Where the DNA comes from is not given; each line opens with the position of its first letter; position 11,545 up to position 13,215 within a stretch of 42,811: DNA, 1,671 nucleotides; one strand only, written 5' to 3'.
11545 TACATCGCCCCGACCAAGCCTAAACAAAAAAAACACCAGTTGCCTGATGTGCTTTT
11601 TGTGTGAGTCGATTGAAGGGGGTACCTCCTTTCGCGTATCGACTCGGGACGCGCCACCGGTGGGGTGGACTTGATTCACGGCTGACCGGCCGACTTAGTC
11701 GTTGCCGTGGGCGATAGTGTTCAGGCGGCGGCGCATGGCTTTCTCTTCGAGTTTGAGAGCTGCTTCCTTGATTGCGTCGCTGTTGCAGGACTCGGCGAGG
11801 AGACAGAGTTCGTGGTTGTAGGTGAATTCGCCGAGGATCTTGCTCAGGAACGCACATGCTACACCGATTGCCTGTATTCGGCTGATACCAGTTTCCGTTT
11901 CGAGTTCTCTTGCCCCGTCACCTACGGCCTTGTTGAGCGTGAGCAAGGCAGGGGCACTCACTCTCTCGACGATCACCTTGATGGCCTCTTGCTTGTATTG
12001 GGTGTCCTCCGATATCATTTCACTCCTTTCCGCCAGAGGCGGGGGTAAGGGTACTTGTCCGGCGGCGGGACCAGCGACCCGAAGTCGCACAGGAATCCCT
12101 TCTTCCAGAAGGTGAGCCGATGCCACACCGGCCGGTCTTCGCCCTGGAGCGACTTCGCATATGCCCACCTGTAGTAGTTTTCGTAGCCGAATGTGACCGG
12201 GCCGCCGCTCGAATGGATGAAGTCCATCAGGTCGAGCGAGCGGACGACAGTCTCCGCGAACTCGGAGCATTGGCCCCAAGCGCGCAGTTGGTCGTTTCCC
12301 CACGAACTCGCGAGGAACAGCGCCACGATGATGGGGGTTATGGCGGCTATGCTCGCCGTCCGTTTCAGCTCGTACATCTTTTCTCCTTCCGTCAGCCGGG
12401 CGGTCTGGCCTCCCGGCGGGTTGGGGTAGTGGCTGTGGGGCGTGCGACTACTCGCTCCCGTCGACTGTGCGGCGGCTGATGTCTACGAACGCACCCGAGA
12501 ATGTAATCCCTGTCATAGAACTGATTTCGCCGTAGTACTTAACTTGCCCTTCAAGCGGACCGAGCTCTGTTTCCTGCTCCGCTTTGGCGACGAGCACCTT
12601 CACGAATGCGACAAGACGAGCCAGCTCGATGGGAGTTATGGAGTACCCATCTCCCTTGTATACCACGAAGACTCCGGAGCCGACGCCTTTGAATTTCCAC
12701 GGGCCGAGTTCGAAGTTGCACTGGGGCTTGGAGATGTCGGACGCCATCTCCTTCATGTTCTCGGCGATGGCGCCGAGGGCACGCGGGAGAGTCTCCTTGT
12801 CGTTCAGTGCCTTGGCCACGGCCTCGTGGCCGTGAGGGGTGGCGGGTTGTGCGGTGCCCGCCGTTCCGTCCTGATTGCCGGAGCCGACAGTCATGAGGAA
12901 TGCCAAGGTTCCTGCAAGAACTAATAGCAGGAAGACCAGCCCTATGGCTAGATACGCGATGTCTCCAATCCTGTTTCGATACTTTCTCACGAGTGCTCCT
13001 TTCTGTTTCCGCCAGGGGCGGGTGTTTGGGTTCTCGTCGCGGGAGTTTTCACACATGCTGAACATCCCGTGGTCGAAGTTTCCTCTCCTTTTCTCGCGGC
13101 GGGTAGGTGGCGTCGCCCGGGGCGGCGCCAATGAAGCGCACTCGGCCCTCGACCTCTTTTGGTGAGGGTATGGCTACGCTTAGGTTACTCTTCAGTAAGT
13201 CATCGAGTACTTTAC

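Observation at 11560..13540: Cassette 1: a four-gene operon with SD sites and unknown function, between trpS and the DHH phosphoesterase gene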

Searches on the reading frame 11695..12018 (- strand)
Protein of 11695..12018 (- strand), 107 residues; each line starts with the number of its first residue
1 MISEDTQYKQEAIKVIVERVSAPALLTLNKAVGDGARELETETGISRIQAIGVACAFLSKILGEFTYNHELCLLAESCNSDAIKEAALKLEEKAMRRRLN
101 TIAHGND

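Call 4: search_protein_families(library=pfam, proteins=[window:11695-12018:-], max_evalue=1)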
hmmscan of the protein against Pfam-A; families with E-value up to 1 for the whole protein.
window:11695-12018:- (107 aa): 0 families

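Call 5: search_protein_families(library=ncbifam, proteins=[window:11695-12018:-], max_evalue=1)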
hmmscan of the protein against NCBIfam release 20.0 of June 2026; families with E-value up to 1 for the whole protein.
window:11695-12018:- (107 aa): 0 families

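Call 6: search_protein_families(library=padloc, proteins=[window:11695-12018:-], max_evalue=1)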
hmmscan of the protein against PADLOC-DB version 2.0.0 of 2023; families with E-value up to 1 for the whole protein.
window:11695-12018:- (107 aa): 0 families

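Call 7: search_protein_families(library=phrogs, proteins=[window:11695-12018:-], max_evalue=1)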
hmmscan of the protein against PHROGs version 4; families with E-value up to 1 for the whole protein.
window:11695-12018:- (107 aa): 2 families
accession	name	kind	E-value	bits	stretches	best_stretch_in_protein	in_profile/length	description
phrog_5575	-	unknown function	0.068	14.6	1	76-105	48-77/80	-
phrog_30009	-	unknown function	0.21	12.8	1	38-80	42-81/130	-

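Call 12: find_encoding_contigs(protein=window:11695-12018:-, flank=10000, max_places=10)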
Protein window:11695-12018:- (107 aa): 15 contigs read that carry it; 10 places shown.
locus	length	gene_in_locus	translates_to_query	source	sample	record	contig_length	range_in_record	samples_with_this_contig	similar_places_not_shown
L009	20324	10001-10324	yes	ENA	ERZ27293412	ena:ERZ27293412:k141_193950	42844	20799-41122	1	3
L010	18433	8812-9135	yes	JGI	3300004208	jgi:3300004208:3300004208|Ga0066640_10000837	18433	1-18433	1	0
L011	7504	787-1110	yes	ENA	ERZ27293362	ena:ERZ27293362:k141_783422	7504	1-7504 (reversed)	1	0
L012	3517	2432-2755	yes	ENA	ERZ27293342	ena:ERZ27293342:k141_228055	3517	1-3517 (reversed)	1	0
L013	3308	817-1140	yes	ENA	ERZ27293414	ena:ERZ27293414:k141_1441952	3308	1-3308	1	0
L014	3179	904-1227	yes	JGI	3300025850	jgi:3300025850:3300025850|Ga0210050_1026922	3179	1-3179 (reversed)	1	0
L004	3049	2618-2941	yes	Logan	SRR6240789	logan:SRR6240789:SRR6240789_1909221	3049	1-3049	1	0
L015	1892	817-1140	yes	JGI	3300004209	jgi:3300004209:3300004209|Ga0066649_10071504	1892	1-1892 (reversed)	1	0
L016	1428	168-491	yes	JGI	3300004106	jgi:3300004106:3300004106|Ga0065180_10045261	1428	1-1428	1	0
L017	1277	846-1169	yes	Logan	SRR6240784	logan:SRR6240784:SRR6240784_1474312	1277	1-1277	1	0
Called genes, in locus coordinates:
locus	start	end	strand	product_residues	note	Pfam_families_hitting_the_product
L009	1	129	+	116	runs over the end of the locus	PF01196:Ribosomal_L17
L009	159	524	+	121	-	PF00572:Ribosomal_L13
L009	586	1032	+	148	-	PF00380:Ribosomal_S9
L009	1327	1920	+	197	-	PF01025:GrpE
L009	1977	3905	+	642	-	PF00012:HSP70, PF06723:MreB_Mbl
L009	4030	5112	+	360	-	PF00226:DnaJ, PF01556:DnaJ_C, PF00684:DnaJ_CXXCXGXG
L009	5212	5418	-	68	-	-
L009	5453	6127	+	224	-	PF01553:Acyltransferase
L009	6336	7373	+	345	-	PF13091:PLDc_2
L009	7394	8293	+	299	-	PF02272:DHHA1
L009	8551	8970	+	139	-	-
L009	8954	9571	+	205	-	-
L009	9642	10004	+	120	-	-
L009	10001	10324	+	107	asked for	-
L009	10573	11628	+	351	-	PF00579:tRNA-synt_1b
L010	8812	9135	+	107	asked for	-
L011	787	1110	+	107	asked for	-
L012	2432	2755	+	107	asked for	-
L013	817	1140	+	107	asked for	-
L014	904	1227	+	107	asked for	-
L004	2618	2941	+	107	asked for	-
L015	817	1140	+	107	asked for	-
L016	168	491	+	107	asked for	-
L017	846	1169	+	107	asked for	-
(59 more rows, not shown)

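Call 62: search_solved_structures(query=window:11695-12018:-, max_evalue=10)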
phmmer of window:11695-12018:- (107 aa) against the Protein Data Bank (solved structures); distinct sequences matched with E-value up to 10: 1.
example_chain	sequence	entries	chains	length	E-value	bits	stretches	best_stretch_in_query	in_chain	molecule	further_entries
2zcx_A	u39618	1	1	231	0.89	13.2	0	21-56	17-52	TetR-family transcriptional regulator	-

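Call 71: predict_structure(protein=window:11695-12018:-)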
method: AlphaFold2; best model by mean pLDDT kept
length: 107 residues; sequences in the alignment: 1
mean_pLDDT: 63.4   pTM: 0.44
mean pLDDT of the five models: 63.4, 62.3, 61.3, 59.0, 56.9
residues with pLDDT >= 90: 0; 70-90: 32; 50-70: 58; < 50: 17
segments of 3 or more residues with pLDDT < 50: 64-71, 76-78, 105-107
pLDDT, mean of each block of 10 residues (from residue 1): 59 57 65 79 78 70 48 50 67 68 53
secondary structure, 60 per line:
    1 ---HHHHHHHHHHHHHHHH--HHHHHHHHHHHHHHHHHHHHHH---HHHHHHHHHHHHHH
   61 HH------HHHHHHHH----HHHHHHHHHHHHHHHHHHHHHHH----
elements in order: H4-19 H22-43 H47-62 H69-76 H81-103

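Call 76: fold_search(model_id=the predicted structure, library=pdb)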
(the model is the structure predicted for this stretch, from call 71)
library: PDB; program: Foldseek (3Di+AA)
matches with E <= 10: 51; with E <= 0.001: 0
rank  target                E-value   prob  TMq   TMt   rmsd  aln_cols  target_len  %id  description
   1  2f8l                  2.5e+00  0.11  0.26  0.10  10.8        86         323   16  Crystal structure of a putative class i s-adenosylmethionine-dependent methyltransferase (lmo1582) from listeria monocyt (released 2006-01-17)
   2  3djb_A                2.9e+00  0.08  0.29  0.20   7.5        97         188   13  Crystal structure of a HD-superfamily hydrolase (BT9727_1981) from Bacillus thuringiensis, Northeast Structural Genomi (released 2008-08-19)
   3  8c3w                  3.0e+00  0.09  0.28  0.15  13.2        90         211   21  Crystal structure of a computationally designed heme binding protein, dnHEM1 (released 2023-07-05)
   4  2pjq_B                3.0e+00  0.09  0.31  0.19   8.6        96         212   16  Crystal structure of Q88U62_LACPL from Lactobacillus plantarum. Northeast Structural Genomics target LpR71 (released 2007-05-01)
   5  8q3v_E                3.9e+00  0.10  0.31  0.12  14.8        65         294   14  Cryo-EM structure of the methanogenic Na+ translocating N5-methyl-H4MPT:CoM methyltransferase complex (released 2024-07-10)
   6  3m6k_A                4.4e+00  0.20  0.42  0.14   6.1        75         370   21  Crystal Structure of N-terminal 44 kDa fragment of topoisomerase V in the presence of guanidium hydrochloride (released 2010-08-04)
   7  5iy6_M                4.4e+00  0.12  0.41  0.20   9.5       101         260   17  Human holo-PIC in the closed state (released 2016-05-18)
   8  3my1_B                4.9e+00  0.08  0.28  0.13  11.5       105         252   13  Structure of CDK9/cyclinT1 in complex with DRB (released 2010-09-29)
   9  2ivx_B                4.9e+00  0.07  0.27  0.15  10.9       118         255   12  Crystal structure of human cyclin T2 at 1.8 A resolution (released 2006-07-19)
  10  5cbf_A                5.2e+00  0.08  0.31  0.33  13.0        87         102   17  Structural and Functional Characterization of a Calcium-activated Cation channel from Tsukamurella Paurometabola (released 2016-07-20)
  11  4wa6_B                5.2e+00  0.03  0.23  0.25  15.7       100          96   15  Structure of yeast SAGA DUBm with Sgf73 N59D mutant at 2.36 angstroms resolution (released 2015-03-04)
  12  4pxo_B                5.9e+00  0.10  0.33  0.18   7.2        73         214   18  Crystal structure of Maleylacetoacetate isomerase from Methylobacteriu extorquens AM1 WITH BOUND MALONATE AND GSH (TAR (released 2014-04-09)
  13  3tcu_A                6.3e+00  0.08  0.33  0.38  10.9        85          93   18  Crystal Structure of NaK2K Channel D68E Mutant (released 2011-10-05)
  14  2w2h_B                6.3e+00  0.05  0.26  0.15  11.0       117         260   10  Structural basis of transcription activation by the Cyclin T1-Tat-TAR RNA complex from EIAV (released 2008-12-09)
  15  1us7_B                6.3e+00  0.03  0.23  0.15  13.1       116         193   18  Complex of Hsp90 and P50 (released 2004-01-15)
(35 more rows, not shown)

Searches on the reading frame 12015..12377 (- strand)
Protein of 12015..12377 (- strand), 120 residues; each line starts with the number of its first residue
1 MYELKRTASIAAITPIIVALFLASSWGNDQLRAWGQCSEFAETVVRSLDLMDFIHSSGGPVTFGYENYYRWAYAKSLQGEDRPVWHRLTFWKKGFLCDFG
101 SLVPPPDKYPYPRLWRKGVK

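Call 4: search_protein_families(library=pfam, proteins=[window:12015-12377:-], max_evalue=1)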
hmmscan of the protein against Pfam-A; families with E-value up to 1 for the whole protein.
window:12015-12377:- (120 aa): 1 family
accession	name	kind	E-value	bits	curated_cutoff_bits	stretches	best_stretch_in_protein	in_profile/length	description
PF08388.16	GIIM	-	0.15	12.5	23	1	60-91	30-62/80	Group II intron, maturase-specific domain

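Call 5: search_protein_families(library=ncbifam, proteins=[window:12015-12377:-], max_evalue=1)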
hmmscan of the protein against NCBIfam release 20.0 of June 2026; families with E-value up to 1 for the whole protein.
window:12015-12377:- (120 aa): 0 families

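Call 6: search_protein_families(library=padloc, proteins=[window:12015-12377:-], max_evalue=1)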
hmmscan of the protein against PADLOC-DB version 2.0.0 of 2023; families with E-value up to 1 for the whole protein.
window:12015-12377:- (120 aa): 0 families

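Call 7: search_protein_families(library=phrogs, proteins=[window:12015-12377:-], max_evalue=1)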
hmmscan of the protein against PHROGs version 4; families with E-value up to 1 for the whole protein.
window:12015-12377:- (120 aa): 0 families

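Call 61: search_solved_structures(query=window:12015-12377:-, max_evalue=10)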
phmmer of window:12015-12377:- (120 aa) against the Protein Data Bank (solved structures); distinct sequences matched with E-value up to 10: 1.
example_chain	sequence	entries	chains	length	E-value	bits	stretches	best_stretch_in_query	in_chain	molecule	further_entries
9v0o_B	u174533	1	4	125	0.26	14.4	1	32-86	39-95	nanobody Tnb494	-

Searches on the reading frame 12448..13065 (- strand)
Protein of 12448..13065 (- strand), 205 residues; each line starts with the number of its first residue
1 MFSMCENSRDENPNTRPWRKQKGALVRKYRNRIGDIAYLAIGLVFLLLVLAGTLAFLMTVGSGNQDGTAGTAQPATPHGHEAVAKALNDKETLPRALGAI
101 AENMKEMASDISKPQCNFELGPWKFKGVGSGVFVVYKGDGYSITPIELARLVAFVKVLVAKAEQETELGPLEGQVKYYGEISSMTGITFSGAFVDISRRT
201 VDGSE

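Call 4: search_protein_families(library=pfam, proteins=[window:12448-13065:-], max_evalue=1)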
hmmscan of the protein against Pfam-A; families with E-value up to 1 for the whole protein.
window:12448-13065:- (205 aa): 1 family
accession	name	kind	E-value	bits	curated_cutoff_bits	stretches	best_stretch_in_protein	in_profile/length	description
PF04443.18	LuxE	-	0.32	10.2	24.9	1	86-126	116-156/391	Acyl-protein synthetase, LuxE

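Call 5: search_protein_families(library=ncbifam, proteins=[window:12448-13065:-], max_evalue=1)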
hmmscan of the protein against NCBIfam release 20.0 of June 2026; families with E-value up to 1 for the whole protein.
window:12448-13065:- (205 aa): 2 families
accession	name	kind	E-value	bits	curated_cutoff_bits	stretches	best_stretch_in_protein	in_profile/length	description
NF050032.1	Rv1733c_fam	subfamily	0.053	13.4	80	1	32-94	10-71/180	Rv1733c family protein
NF006283.1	PRK08455.1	equivalog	0.22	11.1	187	1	38-82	21-65/182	flagellar basal body-associated protein FliL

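Call 6: search_protein_families(library=padloc, proteins=[window:12448-13065:-], max_evalue=1)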
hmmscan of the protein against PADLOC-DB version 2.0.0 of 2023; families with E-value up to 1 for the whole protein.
window:12448-13065:- (205 aa): 0 families

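Call 7: search_protein_families(library=phrogs, proteins=[window:12448-13065:-], max_evalue=1)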
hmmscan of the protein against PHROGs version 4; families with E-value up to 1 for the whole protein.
window:12448-13065:- (205 aa): 2 families
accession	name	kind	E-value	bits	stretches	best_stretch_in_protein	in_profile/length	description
phrog_1459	-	head and packaging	0.12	13.7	1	80-112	43-75/102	terminase small subunit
phrog_9990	-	unknown function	0.34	11.9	0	37-56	8-27/72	-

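Call 48: search_protein_representatives(protein=window:12448-13065:-)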
Query: 205 residues. Proteins with E-value up to 0.001 (for the whole library): 2; up to 1e-10: 2; up to 1e-30: 1. The best 2 are listed.
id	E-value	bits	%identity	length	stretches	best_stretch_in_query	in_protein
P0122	1.5e-129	445.9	100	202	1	4-205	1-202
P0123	1.9e-20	89.9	49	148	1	27-141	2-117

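Call 50: find_encoding_contigs(protein=P0123, flank=10000, max_places=6)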
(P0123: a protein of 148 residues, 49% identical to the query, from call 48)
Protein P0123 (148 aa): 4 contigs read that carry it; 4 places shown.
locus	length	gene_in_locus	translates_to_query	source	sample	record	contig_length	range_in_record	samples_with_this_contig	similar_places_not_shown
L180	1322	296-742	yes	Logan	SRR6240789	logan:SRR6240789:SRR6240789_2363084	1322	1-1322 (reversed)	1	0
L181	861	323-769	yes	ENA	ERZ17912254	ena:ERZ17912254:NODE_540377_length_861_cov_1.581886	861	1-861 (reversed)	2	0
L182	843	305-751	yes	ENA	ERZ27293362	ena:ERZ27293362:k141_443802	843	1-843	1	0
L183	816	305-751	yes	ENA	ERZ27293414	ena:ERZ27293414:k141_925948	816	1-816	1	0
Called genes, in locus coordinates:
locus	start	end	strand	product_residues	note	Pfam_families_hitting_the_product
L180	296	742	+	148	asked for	-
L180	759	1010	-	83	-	-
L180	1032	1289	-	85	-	-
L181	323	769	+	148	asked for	-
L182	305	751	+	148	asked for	-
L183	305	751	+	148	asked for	-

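Call 60: search_solved_structures(query=window:12448-12990:-, max_evalue=10)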
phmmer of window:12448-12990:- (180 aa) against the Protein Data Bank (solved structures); distinct sequences matched with E-value up to 10: 3.
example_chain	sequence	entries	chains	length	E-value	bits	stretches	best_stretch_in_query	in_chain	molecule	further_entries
4ezc_A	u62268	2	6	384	0.33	14.2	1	65-111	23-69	Urea transporter 1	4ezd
8xdf_A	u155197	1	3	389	0.44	13.8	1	54-111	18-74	Urea transporter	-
9j22_A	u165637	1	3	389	0.45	13.8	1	54-111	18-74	Urea transporter 1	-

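Call 84: find_related_loci(query=window:12448-12990:-, collection=viral_contigs, flank=5000)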
Query window:12448-12990:- (180 aa) in viral_contigs; peptide patterns used: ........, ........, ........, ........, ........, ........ (x = any residue, [..] = any of these).
11 stretches matched a pattern, but none encodes a relative of the query by tblastn (E <= 1e-3).
